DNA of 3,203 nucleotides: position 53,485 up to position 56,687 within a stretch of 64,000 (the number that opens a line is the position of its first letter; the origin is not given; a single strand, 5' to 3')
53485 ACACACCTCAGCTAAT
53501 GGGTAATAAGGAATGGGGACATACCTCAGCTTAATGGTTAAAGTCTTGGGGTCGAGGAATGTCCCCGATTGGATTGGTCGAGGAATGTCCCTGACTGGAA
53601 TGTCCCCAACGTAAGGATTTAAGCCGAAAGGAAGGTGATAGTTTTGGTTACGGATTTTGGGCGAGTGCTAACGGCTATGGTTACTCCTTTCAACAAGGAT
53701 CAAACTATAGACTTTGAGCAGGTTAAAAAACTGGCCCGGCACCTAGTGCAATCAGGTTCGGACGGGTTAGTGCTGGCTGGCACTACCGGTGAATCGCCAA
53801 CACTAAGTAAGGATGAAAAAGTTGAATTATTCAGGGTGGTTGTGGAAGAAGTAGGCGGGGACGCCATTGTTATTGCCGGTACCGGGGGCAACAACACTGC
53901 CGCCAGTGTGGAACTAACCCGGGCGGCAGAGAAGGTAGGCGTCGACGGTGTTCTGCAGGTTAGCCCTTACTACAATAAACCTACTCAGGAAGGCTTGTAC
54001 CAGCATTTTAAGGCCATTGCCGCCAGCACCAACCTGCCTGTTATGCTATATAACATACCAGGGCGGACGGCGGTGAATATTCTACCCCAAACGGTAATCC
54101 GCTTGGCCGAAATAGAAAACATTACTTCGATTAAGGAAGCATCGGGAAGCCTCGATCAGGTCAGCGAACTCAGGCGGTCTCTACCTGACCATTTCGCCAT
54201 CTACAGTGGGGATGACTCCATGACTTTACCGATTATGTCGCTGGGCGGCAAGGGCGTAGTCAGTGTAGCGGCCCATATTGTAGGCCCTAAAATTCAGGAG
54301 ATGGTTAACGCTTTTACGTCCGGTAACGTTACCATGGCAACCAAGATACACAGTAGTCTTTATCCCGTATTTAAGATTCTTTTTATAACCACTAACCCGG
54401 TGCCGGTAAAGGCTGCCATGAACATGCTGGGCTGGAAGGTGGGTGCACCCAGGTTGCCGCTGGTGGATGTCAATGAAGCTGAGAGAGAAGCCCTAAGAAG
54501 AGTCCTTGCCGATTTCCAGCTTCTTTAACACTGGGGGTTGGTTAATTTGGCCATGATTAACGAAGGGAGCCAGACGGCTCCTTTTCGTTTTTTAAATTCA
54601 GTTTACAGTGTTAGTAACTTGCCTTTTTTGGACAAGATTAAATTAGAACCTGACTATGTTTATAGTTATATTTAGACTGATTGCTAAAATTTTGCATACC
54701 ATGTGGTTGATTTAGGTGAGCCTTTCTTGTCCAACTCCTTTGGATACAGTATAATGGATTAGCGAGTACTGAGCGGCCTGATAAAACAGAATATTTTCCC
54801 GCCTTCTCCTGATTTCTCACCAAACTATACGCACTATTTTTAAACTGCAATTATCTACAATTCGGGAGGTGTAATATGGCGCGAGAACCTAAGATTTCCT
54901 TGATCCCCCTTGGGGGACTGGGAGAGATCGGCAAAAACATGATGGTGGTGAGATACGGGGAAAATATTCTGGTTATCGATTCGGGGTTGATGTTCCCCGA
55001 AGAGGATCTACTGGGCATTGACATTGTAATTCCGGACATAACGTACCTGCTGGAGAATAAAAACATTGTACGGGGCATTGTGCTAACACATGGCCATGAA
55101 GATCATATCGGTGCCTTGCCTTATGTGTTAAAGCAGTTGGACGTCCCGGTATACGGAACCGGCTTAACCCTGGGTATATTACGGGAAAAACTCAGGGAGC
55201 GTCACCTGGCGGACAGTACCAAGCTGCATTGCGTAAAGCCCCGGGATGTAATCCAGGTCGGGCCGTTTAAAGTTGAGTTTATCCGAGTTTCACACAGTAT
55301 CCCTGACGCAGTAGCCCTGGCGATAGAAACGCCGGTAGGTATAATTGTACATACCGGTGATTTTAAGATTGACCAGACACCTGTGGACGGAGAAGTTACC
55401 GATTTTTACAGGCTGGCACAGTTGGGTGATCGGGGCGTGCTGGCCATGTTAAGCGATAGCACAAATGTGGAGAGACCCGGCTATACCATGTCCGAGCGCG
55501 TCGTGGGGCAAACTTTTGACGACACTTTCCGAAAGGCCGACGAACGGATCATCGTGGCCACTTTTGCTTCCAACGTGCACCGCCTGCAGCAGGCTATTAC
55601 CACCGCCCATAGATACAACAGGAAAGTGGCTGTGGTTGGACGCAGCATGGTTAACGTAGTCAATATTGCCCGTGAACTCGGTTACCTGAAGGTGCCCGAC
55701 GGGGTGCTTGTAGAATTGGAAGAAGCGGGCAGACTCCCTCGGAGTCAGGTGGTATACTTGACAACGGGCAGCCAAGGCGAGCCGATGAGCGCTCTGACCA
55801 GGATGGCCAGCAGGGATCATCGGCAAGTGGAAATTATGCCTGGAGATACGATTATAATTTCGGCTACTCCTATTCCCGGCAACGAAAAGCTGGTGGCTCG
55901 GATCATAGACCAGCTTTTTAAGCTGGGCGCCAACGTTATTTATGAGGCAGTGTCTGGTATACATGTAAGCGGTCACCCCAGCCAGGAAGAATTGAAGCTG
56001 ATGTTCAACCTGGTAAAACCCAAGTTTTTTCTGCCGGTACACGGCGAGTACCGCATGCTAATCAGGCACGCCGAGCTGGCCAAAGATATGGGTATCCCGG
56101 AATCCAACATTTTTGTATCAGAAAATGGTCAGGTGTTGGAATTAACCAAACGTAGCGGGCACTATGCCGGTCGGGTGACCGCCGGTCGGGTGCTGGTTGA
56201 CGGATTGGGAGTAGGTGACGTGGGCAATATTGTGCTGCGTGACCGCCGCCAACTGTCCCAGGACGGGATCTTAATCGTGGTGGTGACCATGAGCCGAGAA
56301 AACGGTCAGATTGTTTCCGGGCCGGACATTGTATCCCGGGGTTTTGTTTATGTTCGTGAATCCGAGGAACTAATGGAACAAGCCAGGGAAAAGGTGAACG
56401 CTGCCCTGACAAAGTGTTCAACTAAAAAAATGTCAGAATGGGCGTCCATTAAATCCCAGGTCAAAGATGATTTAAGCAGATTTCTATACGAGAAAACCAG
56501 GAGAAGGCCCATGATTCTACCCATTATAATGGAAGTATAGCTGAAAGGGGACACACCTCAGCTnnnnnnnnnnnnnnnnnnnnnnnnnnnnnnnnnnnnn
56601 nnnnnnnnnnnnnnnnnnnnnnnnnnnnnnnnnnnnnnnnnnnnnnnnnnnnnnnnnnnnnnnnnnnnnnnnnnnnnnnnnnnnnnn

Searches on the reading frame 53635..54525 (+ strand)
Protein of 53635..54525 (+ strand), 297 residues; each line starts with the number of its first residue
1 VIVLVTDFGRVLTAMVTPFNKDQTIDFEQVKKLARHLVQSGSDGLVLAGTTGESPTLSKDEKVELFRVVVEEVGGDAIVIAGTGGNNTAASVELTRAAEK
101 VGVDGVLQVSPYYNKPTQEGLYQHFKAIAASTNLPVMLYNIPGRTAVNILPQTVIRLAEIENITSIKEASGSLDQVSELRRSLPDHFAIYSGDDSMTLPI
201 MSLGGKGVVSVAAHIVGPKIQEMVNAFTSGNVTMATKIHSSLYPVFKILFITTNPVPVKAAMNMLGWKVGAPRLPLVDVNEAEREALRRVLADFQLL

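Call 53: search_protein_families(library=pfam, max_evalue=0.00001, proteins=[window:53635-54525:+])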
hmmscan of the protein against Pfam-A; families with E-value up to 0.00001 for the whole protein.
window:53635-54525:+ (297 aa): 1 family
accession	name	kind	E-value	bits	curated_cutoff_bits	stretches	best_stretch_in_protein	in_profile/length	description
PF00701.28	DHDPS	-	3.7e-107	357.8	22.1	1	8-291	2-286/289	Dihydrodipicolinate synthetase family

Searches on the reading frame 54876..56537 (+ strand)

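Call 53: search_protein_families(library=pfam, max_evalue=0.00001, proteins=[window:54876-56537:+])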
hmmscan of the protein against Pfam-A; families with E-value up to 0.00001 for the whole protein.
window:54876-56537:+ (554 aa): 5 families
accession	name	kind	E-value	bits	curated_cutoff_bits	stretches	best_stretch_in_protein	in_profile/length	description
PF22505.1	RNase_J_b_CASP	-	2.7e-52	176.3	27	1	223-347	2-126/126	Ribonuclease J, beta-CASP domain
PF17770.6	RNase_J_C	-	7.7e-39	133.2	23.8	1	453-554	1-102/102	Ribonuclease J C-terminal domain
PF07521.17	RMMBL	-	5e-12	46.1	21.6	1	360-407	9-58/63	Zn-dependent metallo-hydrolase RNA specificity domain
PF00753.33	Lactamase_B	-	2.8e-11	44.2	22.7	1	19-164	5-151/196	Metallo-beta-lactamase superfamily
PF12706.13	Lactamase_B_2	-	5.4e-09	36.4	27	1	65-165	31-145/200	Beta-lactamase superfamily domain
